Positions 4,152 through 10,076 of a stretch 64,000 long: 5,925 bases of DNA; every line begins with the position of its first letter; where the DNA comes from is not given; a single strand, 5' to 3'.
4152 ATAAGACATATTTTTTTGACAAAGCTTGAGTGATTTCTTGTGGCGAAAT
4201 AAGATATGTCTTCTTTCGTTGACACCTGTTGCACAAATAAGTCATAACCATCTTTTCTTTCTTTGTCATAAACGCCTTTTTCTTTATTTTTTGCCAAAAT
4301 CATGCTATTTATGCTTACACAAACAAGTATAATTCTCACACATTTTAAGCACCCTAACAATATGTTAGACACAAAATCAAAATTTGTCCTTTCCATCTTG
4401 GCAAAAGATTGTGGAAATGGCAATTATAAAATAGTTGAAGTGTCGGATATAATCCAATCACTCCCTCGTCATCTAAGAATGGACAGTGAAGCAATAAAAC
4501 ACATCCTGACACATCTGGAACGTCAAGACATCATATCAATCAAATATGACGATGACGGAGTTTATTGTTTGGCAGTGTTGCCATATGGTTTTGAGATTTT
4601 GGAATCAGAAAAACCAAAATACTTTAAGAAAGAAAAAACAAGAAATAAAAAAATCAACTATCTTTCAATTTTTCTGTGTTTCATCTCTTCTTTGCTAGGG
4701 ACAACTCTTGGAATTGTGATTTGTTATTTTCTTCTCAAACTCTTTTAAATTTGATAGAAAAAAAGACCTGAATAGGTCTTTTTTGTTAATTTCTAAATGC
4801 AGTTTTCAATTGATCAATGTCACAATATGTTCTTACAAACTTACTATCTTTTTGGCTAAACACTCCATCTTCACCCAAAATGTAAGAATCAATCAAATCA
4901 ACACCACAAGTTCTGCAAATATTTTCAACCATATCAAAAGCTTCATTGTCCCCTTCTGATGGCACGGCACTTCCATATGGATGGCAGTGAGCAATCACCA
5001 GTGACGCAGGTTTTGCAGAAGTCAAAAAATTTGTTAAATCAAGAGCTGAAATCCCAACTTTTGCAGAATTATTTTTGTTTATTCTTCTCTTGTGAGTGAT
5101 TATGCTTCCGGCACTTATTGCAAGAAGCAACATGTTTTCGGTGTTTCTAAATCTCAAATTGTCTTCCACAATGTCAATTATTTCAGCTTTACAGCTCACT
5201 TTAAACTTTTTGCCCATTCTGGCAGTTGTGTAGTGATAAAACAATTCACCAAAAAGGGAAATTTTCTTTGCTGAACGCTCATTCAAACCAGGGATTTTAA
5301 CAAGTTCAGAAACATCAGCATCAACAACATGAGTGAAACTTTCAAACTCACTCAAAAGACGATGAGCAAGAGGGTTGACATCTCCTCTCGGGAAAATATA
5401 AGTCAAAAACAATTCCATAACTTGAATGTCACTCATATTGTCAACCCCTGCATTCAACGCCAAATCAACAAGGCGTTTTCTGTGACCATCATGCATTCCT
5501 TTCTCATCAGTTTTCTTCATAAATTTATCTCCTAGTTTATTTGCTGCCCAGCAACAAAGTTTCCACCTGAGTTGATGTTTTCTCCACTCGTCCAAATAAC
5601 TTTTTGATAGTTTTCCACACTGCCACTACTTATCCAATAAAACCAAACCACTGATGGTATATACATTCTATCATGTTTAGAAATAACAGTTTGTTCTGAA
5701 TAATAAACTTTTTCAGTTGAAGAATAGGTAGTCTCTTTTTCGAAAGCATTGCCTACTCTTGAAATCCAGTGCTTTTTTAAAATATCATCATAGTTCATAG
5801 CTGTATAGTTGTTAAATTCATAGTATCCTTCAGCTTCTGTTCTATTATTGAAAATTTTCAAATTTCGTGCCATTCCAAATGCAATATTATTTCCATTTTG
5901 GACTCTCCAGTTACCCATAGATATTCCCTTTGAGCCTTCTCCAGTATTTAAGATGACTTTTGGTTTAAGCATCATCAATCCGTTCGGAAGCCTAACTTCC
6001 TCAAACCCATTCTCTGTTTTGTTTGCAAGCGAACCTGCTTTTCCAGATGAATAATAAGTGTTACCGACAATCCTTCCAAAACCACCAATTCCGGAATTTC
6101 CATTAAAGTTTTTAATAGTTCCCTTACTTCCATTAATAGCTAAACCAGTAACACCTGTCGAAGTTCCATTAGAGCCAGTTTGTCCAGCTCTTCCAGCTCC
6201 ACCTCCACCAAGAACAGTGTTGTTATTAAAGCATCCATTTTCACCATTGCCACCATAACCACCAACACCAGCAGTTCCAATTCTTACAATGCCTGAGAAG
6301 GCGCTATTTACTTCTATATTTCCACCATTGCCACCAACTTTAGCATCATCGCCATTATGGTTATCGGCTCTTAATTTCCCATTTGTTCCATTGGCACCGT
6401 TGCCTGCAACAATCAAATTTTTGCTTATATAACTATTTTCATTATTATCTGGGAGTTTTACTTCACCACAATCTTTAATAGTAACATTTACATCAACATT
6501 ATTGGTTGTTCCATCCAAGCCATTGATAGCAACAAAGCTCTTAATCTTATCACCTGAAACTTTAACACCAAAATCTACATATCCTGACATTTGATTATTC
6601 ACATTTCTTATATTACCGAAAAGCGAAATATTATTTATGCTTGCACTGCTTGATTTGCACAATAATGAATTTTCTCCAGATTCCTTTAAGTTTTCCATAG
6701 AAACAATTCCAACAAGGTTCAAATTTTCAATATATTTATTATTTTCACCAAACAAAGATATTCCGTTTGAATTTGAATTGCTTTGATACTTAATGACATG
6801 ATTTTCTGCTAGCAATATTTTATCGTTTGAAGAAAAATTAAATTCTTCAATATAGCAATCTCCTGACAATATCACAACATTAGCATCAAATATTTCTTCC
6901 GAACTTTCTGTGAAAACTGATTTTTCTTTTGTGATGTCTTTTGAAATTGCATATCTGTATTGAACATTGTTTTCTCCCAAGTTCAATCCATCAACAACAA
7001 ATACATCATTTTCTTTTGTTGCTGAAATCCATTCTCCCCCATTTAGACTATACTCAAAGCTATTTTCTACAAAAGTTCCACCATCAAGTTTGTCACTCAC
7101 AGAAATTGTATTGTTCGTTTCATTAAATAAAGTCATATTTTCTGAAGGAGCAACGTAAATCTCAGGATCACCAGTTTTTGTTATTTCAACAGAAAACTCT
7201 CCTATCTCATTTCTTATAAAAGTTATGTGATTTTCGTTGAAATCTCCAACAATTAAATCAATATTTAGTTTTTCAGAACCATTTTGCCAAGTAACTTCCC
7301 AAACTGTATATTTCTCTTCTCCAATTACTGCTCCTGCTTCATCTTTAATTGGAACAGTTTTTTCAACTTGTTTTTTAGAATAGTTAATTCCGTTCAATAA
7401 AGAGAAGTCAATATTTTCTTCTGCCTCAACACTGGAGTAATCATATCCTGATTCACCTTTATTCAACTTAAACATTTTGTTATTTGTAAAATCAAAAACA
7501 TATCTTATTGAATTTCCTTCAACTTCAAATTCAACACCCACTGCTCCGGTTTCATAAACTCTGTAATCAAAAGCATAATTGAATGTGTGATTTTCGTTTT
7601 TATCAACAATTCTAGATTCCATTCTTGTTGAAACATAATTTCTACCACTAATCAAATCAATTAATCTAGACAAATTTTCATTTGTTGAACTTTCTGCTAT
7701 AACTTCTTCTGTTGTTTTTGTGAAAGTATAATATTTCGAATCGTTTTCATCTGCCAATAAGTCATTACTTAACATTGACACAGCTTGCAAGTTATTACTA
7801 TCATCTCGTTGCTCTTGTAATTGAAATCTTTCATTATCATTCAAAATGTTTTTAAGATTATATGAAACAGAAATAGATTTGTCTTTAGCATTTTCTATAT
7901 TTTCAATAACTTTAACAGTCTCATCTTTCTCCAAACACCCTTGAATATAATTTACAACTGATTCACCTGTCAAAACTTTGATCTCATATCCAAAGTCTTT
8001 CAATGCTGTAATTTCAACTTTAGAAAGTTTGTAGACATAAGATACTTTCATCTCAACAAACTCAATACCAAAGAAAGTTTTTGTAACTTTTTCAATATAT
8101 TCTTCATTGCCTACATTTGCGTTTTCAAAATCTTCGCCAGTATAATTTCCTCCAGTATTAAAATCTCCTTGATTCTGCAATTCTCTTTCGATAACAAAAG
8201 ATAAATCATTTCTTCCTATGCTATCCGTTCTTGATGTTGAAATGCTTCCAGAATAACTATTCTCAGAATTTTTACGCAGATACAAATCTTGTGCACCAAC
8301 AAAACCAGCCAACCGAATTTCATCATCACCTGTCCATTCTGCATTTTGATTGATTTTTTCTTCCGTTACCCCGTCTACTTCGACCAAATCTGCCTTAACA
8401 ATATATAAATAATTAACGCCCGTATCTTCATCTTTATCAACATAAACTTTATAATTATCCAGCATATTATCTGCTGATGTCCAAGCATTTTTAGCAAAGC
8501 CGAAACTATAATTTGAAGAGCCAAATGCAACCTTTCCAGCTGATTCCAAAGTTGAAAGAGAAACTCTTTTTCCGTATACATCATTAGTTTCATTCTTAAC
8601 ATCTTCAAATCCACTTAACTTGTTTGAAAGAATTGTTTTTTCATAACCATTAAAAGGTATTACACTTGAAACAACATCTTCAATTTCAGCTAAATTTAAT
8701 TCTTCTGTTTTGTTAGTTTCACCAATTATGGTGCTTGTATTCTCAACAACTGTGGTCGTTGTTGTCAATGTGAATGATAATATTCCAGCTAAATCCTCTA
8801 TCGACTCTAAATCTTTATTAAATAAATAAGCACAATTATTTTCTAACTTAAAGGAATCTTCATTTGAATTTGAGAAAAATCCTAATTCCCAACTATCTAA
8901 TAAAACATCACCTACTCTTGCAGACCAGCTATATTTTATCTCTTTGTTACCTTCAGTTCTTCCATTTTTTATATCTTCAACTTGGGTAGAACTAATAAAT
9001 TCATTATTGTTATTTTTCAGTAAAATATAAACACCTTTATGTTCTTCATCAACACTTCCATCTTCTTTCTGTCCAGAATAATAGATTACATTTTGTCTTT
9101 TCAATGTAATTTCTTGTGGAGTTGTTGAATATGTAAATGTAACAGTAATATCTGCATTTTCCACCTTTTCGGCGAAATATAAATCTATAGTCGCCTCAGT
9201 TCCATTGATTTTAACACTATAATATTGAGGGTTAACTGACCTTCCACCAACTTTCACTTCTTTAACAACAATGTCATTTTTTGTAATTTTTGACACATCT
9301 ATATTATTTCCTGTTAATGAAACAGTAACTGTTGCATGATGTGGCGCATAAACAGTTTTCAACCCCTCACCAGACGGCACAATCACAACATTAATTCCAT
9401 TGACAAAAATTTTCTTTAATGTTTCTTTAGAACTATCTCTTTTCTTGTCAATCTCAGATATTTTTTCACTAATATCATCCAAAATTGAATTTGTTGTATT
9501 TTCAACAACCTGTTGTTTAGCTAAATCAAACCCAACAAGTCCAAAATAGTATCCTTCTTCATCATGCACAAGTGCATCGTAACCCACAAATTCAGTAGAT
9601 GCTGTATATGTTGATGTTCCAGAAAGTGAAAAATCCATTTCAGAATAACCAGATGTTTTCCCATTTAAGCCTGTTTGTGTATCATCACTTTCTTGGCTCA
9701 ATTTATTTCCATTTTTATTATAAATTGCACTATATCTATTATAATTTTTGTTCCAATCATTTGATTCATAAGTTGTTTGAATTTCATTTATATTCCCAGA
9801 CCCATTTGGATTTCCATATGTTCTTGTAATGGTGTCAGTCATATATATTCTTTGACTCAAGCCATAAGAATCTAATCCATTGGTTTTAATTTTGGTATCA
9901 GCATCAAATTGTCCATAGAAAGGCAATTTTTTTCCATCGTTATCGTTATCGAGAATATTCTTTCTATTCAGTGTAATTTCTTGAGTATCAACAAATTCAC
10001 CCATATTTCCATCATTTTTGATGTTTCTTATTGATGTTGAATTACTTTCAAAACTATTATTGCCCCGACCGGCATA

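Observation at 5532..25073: A 19.5-kb single ORF encoding a 6,513-aa lipoprotein made of at least six GLUG-type beta-helix modules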

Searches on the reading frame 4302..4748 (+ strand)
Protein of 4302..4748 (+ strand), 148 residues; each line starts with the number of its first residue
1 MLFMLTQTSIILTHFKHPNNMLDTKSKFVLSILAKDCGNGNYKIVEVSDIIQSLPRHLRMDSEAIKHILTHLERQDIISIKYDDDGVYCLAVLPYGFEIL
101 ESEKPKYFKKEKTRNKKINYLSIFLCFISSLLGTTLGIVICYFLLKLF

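Call 11: search_protein_families(library=pfam, proteins=[window:4302-4748:+], max_evalue=0.001)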
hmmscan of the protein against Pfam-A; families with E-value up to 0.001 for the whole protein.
window:4302-4748:+ (148 aa): 0 families

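Call 110: find_encoding_contigs(protein=window:4302-4748:+, flank=10000, max_places=10)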
Protein window:4302-4748:+ (148 aa): 6 contigs read that carry it; 5 places shown.
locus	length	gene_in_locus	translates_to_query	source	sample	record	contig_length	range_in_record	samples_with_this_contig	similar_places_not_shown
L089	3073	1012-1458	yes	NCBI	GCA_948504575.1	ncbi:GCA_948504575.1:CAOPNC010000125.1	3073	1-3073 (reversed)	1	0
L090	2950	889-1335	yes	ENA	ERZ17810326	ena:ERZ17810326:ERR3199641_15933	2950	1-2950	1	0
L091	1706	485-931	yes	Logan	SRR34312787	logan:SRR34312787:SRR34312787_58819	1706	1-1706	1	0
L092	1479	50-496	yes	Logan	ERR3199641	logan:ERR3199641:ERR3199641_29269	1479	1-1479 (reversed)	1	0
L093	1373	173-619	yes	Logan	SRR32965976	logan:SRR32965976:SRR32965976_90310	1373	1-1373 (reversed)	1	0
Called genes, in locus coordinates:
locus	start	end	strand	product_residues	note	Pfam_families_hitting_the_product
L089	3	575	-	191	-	?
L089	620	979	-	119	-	-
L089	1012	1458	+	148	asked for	-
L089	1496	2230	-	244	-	PF04002:RadC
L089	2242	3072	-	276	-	?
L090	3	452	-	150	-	?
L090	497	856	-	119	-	-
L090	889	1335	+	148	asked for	-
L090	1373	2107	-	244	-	PF04002:RadC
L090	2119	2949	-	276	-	?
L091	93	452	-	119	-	-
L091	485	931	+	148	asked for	-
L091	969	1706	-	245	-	?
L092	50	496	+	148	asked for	-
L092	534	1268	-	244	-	PF04002:RadC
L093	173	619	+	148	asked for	-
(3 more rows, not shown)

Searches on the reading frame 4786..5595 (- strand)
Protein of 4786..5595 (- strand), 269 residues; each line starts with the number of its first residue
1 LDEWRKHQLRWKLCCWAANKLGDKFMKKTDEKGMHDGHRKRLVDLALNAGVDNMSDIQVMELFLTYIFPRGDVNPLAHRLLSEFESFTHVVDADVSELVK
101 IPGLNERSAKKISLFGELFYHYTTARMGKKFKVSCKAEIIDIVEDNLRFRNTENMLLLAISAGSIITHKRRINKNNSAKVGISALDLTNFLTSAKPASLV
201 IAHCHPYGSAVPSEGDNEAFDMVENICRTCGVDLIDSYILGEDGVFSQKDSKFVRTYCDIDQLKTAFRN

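Call 11: search_protein_families(library=pfam, proteins=[window:4786-5595:-], max_evalue=0.001)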
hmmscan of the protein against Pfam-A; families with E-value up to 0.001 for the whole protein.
window:4786-5595:- (269 aa): 2 families
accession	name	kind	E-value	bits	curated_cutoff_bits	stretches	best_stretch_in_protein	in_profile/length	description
PF04002.20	RadC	-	2.6e-13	50.4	22.1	1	135-251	3-119/121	RadC-like JAB domain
PF14520.12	HHH_5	-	2.9e-05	24.9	27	1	76-112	14-51/57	Helix-hairpin-helix domain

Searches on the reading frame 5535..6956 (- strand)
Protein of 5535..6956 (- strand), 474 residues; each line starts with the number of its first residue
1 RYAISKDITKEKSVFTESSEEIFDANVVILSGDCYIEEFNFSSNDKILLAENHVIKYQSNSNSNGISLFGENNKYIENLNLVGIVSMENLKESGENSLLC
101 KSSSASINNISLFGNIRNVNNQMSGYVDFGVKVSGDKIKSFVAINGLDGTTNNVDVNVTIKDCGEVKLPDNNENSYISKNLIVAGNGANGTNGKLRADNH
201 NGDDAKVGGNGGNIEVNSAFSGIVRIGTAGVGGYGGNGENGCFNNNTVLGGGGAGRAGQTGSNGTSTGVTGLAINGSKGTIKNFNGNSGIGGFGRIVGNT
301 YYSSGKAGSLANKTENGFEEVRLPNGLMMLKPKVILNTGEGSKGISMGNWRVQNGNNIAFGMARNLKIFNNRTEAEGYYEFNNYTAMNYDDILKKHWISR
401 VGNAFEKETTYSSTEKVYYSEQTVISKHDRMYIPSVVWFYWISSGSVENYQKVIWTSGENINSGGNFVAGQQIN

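Call 88: predict_structure(alignment_id=A5)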
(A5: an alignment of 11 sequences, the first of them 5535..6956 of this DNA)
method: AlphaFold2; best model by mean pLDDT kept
length: 474 residues; sequences in the alignment: 11
mean_pLDDT: 44.7   pTM: 0.47
mean pLDDT of the five models: 44.7, 40.6, 40.5, 40.4, 39.2
residues with pLDDT >= 90: 0; 70-90: 44; 50-70: 116; < 50: 314
segments of 3 or more residues with pLDDT < 50: 1-23, 124-126, 148-157, 163-174, 185-212, 226-266, 268-300, 302-318, 330-474
pLDDT, mean of each block of 10 residues (from residue 1): 30 35 62 64 80 66 68 77 66 66 71 62 50 56 53 48 45 53 46 31 39 52 47 29 38 37 45 38 31 41 41 42 59 41 40 32 28 25 27 37 28 38 34 24 27 35 24 22
secondary structure, 60 per line:
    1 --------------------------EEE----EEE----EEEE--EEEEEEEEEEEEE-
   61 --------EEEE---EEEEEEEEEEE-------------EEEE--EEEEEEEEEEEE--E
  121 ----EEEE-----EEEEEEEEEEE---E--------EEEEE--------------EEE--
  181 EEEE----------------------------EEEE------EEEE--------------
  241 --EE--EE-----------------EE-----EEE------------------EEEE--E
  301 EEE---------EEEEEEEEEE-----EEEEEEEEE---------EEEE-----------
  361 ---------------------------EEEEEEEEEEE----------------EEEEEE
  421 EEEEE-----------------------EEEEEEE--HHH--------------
elements in order: E27-29 E34-36 E41-44 E47-59 E69-72 E76-86 E100-103 E106-117 E125-128 E134-144 E157-161 E176-178 E181-184 E213-216 E223-226 E273-275 E294-297 E300-303 E313-322 E328-336 E346-349 E388-398 E415-425 E449-455

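Call 104: fold_search(model_id=the predicted structure, library=pdb)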
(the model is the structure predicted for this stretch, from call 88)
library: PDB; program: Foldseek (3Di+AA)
matches with E <= 10: 35; with E <= 0.001: 0
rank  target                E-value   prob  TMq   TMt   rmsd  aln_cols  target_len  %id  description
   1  4yz0_A                6.8e-01  0.05  0.10  0.18  13.0       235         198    7  C. bescii Family 3 pectate lyase double mutant K108A/E39Q in complex with trigalacturonic acid (released 2015-12-23)
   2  4yzq_A                1.9e+00  0.03  0.10  0.19  13.2       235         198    7  C. bescii Family 3 pectate lyase double mutant K108A/Q111N in complex with trigalacturonic acid (released 2015-12-23)
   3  7uvl_P                2.1e+00  0.05  0.12  0.06  12.5       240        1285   13  IgA1 Protease with IgA1 substrate (released 2022-11-23)
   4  4v61_BI               2.2e+00  0.11  0.04  0.09  17.1        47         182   19  Homology model for the Spinach chloroplast 30S subunit fitted to 9.4A cryo-EM map of the 70S chlororibosome. (released 2014-07-09)
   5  4z03_A                2.7e+00  0.02  0.10  0.19  13.3       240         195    8  C. bescii Family 3 pectate lyase double mutant K108A in complex with trigalacturonic acid (released 2015-12-23)
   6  5mdv_F                3.2e+00  0.10  0.04  0.09  17.5        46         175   22  Structure of ArfA and RF2 bound to the 70S ribosome (accommodated state) (released 2016-12-14)
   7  7jgj_A                3.4e+00  0.07  0.17  0.07  14.0       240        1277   17  IgA1 Protease in complex with neutralizing mAb (released 2020-12-09)
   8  4z05_A                4.2e+00  0.02  0.11  0.19  13.2       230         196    8  C. bescii Family 3 pectate lyase mutant E84A (released 2015-12-23)
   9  6vwl_E                4.9e+00  0.08  0.04  0.09  17.0        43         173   23  70S ribosome bound to HIV frameshifting stem-loop (FSS) and P/E tRNA (rotated conformation) (released 2020-06-03)
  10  4yz0_B                4.9e+00  0.02  0.12  0.21  13.0       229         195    8  C. bescii Family 3 pectate lyase double mutant K108A/E39Q in complex with trigalacturonic acid (released 2015-12-23)
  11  7rah_E                5.1e+00  0.02  0.13  0.16  14.8       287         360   11  Adenylate cyclase toxin RTX domain fragment bound to M1H5 Fab and M2B10 Fab (released 2021-09-15)
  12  7koh_D                5.1e+00  0.01  0.09  0.08  17.9       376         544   10  Crystal structure of antigen 43 from Escherichia coli EDL933 (released 2022-03-09)
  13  8rd8_GR               5.4e+00  0.07  0.04  0.10  16.9        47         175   19  Cryo-EM structure of P. urativorans 70S ribosome in complex with hibernation factors Balon and RaiA (structure 1). (released 2024-02-21)
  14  5o60_G                5.7e+00  0.08  0.04  0.10  17.1        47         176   17  Structure of the 50S large ribosomal subunit from Mycobacterium smegmatis (released 2017-07-12)
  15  9jlf_E                5.7e+00  0.01  0.06  0.11  26.4       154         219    8  Cryo-EM Structure of Bacteriophage FCWL1 head-to-tail interface (released 2025-01-22)
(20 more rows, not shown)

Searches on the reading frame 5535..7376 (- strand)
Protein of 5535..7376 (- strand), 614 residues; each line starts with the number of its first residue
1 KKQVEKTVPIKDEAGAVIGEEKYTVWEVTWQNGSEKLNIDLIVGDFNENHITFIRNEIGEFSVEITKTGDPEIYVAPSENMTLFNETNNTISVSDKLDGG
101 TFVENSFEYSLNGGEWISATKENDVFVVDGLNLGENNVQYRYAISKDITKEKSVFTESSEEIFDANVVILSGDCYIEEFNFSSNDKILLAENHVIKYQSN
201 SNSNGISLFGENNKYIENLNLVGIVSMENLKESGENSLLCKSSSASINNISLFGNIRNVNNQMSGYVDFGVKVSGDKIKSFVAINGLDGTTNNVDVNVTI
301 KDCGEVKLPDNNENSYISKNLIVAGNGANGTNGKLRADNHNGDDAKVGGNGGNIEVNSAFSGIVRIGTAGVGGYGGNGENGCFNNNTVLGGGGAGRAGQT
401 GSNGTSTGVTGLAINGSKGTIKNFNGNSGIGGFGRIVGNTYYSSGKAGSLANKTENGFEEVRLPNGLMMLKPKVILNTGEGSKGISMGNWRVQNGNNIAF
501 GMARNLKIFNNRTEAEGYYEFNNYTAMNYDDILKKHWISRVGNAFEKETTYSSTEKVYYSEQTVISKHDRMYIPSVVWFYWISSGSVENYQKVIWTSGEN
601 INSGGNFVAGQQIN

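Call 45: search_solved_structures(query=A2, max_evalue=1)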
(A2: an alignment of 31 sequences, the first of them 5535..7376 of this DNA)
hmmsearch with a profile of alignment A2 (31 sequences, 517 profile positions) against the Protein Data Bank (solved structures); distinct sequences matched with E-value up to 1: 0.

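Call 48: search_protein_families(library=pfam, alignment_id=A2, max_evalue=0.01)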
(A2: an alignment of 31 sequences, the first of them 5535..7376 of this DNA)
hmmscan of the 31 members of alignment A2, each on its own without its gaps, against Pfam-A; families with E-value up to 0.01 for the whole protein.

A. member 1, window:5535-7376:- (614 aa): 0 families

B. families by the number of members that match (of 31 scanned): 1 family
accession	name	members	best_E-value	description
PF12388.14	Peptidase_M57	1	0.0053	Dual-action HEIGH metallo-peptidase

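Call 59: find_homologous_proteins(query=window:5535-7376:-, max_evalue=0.001)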
Query window:5535-7376:- (614 aa): 1 proteins with E <= 0.001 among 8000 candidates.
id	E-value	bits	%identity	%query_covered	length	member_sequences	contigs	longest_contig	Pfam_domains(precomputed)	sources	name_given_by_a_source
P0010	3.7e-17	80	37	22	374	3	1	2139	-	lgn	-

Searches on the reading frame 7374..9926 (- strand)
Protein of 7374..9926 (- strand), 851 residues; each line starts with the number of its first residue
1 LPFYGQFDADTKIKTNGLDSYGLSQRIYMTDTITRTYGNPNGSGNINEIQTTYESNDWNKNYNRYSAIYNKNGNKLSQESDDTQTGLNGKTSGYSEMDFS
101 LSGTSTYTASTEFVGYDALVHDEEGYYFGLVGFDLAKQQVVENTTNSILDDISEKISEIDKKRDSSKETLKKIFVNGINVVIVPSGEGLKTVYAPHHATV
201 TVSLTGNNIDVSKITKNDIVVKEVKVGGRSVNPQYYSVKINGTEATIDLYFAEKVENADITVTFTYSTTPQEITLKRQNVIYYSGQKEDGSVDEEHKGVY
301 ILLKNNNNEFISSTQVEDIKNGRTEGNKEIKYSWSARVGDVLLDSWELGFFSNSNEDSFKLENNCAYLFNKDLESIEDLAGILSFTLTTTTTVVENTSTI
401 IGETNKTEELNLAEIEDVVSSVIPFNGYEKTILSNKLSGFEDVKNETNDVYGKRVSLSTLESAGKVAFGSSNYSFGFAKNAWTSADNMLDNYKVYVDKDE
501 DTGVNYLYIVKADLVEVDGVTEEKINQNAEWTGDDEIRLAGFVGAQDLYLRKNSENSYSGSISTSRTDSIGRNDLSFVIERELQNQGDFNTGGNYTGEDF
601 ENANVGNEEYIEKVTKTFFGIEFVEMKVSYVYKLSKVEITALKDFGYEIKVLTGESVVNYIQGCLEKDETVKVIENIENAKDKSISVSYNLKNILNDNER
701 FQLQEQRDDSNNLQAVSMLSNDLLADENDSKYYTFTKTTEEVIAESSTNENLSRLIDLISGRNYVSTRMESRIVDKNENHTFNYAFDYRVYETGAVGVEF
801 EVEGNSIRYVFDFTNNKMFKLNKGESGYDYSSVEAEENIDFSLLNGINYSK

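Call 109: search_protein_families(library=pfam, alignment_id=A8, max_evalue=0.01)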
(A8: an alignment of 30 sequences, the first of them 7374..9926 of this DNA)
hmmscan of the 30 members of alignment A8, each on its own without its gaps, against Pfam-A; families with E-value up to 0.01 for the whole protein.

A. member 1, window:7374-9926:- (851 aa): 0 families

B. families by the number of members that match (of 30 scanned): 4 families
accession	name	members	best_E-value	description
PF03958.22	Secretin_N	1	0.0001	Bacterial type II/III secretion system short domain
PF17753.7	Ig_mannosidase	1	0.0032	Ig-fold domain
PF10626.15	TraO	1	0.0035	Conjugative transposon protein TraO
PF19906.4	CGDB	1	0.0056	C-glycoside deglycosidase beta subunit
